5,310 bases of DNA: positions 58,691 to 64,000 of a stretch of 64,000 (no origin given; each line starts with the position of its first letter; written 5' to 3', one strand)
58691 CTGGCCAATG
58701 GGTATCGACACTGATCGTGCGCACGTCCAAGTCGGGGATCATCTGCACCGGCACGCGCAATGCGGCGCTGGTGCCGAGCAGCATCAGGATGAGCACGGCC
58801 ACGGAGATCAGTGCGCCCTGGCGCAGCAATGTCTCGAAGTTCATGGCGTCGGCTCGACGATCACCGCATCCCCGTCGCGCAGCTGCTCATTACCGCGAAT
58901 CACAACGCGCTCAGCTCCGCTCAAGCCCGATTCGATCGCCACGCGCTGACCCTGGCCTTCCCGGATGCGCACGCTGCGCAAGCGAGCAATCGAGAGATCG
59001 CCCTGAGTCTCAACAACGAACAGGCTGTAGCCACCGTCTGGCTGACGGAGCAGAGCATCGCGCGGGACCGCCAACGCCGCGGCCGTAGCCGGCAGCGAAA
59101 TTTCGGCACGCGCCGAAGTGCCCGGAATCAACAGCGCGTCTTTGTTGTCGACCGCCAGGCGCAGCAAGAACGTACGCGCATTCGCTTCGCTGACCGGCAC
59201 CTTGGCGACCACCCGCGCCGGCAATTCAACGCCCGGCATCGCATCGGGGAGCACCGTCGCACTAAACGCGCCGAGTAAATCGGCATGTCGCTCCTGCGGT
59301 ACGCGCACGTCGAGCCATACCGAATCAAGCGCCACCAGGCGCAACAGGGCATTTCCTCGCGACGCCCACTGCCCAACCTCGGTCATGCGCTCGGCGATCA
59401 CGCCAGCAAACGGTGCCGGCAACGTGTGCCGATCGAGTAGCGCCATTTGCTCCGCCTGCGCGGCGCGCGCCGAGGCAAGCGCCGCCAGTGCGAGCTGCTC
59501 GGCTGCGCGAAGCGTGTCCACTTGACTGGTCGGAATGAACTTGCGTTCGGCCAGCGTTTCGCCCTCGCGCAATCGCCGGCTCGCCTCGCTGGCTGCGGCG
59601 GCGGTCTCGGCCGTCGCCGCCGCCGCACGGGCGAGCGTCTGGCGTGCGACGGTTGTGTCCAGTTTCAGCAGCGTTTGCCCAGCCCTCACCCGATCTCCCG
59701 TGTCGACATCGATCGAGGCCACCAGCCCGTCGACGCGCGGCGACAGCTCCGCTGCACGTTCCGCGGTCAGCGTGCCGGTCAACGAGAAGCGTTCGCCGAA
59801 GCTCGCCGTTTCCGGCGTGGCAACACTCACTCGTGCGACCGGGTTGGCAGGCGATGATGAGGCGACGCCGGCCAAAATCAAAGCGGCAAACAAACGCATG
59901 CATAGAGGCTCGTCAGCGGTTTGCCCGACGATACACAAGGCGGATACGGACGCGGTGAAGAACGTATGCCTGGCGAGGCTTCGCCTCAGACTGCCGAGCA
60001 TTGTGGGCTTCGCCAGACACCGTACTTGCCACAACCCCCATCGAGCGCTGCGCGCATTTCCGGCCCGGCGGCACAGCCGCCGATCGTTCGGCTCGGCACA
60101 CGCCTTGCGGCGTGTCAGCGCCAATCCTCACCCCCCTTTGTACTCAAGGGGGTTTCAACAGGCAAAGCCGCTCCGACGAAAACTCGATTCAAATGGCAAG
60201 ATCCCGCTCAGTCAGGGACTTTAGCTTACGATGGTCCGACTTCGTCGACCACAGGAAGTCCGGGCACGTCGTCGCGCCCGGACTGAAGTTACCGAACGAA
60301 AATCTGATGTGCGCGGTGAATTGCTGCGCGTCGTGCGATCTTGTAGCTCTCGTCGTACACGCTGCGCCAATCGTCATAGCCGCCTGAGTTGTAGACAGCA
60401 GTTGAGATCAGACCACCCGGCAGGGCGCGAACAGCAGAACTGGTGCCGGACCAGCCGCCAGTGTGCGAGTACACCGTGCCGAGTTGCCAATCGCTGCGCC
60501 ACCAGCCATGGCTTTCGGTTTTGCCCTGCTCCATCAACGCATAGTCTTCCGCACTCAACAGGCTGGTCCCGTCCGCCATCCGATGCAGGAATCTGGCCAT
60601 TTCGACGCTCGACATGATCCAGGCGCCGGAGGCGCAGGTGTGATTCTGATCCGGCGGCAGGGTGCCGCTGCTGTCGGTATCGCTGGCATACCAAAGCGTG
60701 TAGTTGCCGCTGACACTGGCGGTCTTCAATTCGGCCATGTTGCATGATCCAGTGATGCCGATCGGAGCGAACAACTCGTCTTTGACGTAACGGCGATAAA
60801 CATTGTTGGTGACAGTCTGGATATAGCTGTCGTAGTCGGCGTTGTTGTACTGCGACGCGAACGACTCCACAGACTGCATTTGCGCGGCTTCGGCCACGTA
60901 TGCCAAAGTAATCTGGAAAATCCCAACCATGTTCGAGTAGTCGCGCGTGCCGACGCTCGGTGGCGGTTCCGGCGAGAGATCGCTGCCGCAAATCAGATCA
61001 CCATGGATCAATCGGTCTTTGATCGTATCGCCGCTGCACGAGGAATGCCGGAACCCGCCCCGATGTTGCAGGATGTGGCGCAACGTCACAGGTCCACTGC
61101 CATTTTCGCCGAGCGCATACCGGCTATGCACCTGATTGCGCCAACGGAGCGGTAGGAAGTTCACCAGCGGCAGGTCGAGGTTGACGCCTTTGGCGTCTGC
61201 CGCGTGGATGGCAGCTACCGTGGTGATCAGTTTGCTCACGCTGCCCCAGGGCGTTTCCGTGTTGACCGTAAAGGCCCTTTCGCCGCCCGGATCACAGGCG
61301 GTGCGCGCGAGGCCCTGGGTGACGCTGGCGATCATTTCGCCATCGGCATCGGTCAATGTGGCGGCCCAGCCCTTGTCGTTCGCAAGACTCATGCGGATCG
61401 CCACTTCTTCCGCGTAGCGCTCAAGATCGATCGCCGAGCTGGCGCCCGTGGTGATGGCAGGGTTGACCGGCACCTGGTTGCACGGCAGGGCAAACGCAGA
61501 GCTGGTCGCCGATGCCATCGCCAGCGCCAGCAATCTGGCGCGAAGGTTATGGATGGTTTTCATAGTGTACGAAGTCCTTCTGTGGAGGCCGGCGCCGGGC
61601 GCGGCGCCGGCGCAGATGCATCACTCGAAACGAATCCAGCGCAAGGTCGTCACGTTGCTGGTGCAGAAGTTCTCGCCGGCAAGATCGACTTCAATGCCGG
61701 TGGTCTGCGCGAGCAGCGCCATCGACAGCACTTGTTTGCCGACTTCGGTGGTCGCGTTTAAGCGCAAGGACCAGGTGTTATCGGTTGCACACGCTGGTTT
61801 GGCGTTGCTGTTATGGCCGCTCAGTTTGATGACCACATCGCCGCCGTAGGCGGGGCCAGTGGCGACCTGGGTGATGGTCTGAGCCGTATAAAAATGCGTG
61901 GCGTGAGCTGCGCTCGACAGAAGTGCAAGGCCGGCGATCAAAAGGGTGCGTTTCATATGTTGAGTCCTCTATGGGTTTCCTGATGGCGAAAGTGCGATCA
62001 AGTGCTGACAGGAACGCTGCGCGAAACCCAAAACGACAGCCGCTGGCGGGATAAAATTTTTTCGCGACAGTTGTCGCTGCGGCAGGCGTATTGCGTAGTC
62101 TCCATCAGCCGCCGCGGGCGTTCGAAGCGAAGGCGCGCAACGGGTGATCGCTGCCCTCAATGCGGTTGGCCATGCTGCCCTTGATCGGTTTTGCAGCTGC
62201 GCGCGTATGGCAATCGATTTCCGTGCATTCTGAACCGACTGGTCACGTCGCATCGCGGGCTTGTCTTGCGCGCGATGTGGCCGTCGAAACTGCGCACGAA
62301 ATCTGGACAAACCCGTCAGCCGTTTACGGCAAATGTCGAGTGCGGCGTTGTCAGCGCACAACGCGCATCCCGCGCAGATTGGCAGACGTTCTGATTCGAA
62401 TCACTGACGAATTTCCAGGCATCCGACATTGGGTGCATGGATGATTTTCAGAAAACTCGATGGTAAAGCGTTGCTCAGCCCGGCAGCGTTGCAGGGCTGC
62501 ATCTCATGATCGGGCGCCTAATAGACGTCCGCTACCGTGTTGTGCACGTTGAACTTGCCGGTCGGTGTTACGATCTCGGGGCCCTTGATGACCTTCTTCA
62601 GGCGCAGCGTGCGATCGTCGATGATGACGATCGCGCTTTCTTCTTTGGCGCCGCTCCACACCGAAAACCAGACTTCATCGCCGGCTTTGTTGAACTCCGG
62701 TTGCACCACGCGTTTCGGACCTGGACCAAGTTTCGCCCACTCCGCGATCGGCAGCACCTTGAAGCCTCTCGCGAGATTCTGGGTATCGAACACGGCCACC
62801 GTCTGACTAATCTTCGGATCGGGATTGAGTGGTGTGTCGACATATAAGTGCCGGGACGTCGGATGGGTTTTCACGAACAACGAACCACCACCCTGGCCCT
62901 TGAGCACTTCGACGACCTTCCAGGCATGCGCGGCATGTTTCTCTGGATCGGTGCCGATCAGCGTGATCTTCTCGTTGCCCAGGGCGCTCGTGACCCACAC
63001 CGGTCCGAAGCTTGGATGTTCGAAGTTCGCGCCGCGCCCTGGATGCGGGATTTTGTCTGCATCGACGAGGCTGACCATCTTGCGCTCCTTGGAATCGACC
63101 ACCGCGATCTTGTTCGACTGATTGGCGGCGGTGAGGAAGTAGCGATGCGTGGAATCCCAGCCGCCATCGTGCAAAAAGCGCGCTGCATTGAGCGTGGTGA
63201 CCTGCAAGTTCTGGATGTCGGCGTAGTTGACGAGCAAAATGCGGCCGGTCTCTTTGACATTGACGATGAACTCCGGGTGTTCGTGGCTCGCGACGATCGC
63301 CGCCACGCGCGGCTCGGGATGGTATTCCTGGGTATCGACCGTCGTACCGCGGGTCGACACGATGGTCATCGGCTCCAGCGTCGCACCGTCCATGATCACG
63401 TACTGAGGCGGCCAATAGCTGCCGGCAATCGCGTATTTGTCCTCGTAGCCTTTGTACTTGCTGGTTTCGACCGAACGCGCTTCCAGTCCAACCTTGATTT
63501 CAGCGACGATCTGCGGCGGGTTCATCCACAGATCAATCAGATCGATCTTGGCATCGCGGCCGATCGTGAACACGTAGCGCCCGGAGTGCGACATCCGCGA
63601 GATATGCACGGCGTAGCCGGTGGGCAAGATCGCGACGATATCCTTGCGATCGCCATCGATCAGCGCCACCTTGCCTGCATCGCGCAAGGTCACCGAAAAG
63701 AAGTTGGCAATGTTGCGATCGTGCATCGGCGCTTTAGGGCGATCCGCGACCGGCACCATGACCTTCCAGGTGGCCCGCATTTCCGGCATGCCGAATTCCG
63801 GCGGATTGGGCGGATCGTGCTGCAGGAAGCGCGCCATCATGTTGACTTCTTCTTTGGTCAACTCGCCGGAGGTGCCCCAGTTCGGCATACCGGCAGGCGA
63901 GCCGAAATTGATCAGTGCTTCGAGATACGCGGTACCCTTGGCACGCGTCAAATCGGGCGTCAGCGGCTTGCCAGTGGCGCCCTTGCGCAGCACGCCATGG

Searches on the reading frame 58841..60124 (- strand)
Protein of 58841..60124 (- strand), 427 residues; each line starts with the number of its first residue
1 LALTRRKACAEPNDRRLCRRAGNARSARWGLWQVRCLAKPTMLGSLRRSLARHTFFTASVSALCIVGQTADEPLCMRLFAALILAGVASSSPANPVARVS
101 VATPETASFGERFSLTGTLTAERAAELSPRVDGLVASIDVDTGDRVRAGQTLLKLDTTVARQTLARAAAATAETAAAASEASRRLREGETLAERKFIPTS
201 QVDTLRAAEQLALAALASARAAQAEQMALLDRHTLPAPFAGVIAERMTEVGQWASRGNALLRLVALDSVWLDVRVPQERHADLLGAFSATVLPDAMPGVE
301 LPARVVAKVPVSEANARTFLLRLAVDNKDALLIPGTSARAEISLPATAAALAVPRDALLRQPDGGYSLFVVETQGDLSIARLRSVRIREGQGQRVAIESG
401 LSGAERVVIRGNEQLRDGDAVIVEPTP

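Call 20: search_protein_families(library=pfam, proteins=[window:58841-60124:-], max_evalue=0.0001)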
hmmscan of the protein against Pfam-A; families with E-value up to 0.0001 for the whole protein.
window:58841-60124:- (427 aa): 4 families
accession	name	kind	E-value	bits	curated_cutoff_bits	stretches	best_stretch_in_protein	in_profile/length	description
PF16576.10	HlyD_D23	-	2.7e-24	86.1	30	1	121-337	16-213/214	Barrel-sandwich domain of CusB or HlyD membrane-fusion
PF13437.12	HlyD_3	-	1.4e-15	58.4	22.2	1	235-335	2-106/106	HlyD family secretion protein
PF13533.13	Biotin_lipoyl_2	-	9.3e-06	25.8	29.8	0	126-156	2-32/32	Biotin-lipoyl like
PF00529.27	CusB_dom_1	-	3.3e-05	24.5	26.5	1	239-408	12-88/89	Cation efflux system protein CusB domain 1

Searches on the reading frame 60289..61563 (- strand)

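Call 20: search_protein_families(library=pfam, proteins=[window:60289-61563:-], max_evalue=0.0001)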
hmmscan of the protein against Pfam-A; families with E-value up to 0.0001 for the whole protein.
window:60289-61563:- (424 aa): 1 family
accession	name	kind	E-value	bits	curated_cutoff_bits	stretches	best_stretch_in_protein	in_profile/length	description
PF00144.29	Beta-lactamase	-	6.9e-23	81.8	27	1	93-396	39-312/329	Beta-lactamase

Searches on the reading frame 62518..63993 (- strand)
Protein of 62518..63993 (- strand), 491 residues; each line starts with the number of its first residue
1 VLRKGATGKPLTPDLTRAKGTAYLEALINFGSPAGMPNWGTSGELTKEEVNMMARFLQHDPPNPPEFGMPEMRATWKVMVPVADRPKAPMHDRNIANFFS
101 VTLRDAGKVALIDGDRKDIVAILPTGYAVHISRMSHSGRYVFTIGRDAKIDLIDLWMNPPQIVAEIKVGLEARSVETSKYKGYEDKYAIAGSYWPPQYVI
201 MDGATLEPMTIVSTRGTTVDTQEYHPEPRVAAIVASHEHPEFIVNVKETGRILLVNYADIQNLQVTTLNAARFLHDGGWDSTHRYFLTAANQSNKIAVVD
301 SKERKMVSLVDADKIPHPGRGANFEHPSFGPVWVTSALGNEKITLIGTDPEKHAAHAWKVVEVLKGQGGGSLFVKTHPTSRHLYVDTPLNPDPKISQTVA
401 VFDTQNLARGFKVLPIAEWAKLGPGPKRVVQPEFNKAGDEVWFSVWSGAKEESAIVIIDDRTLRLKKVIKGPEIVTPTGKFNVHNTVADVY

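Call 20: search_protein_families(library=pfam, proteins=[window:62518-63993:-], max_evalue=0.0001)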
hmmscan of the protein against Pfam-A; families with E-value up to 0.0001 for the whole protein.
window:62518-63993:- (491 aa): 1 family
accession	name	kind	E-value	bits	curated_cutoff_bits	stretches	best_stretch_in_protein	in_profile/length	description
PF02239.22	Cytochrom_D1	-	5.6e-150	499.4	25.5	1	94-486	2-368/368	Cytochrome D1 heme domain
